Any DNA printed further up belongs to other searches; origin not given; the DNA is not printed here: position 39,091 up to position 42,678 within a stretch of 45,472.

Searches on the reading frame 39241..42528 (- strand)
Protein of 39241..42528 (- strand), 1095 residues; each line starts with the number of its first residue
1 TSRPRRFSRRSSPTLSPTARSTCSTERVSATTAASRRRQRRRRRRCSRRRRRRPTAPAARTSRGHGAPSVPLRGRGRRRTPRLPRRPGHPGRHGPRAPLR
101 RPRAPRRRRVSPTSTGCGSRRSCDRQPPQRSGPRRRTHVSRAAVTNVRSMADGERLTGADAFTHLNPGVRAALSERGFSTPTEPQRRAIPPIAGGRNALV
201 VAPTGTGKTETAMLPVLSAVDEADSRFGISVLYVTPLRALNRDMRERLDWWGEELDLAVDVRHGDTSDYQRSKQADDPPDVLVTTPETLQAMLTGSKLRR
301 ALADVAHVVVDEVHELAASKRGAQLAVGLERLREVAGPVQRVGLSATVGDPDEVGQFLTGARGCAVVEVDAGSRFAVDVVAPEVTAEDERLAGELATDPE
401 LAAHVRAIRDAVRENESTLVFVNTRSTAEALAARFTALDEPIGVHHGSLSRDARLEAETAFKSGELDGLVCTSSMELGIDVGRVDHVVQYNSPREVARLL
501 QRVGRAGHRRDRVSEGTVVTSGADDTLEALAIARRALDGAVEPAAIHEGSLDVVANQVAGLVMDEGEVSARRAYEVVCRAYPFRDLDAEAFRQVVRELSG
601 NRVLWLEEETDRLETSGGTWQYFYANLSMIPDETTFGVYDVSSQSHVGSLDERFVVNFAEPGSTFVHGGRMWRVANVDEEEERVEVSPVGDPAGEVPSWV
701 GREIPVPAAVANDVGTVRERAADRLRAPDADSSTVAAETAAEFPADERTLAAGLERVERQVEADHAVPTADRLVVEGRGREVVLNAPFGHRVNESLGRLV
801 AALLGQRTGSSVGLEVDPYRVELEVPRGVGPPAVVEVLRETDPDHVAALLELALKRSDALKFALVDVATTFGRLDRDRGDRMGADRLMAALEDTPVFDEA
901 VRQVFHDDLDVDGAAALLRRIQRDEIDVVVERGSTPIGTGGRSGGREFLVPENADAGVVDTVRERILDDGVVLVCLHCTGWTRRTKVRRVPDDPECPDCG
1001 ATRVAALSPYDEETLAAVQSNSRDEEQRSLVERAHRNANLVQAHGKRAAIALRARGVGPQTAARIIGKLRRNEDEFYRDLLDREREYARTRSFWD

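Call 50: search_protein_families(library=pfam, proteins=[window:39241-42528:-], max_evalue=0.00001)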
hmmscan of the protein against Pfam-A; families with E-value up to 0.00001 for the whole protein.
window:39241-42528:- (1095 aa): 5 families
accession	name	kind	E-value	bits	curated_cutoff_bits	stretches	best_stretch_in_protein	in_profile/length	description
PF08494.16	DEAD_assoc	-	8.6e-39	133.8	23.5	1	767-936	1-189/191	DEAD/H associated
PF00270.35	DEAD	-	1.2e-35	123.2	26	1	182-350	1-163/167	DEAD/DEAH box helicase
PF00271.37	Helicase_C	-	2.9e-21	76.2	23.5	1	406-508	4-108/110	Helicase conserved C-terminal domain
PF19306.5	WH_Lhr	-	1.7e-14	53.9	27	1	537-687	4-161/168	Large helicase-related protein, winged helix domain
PF04851.21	ResIII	-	9.5e-12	45.6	22.5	1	185-348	8-162/164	Type III restriction enzyme, res subunit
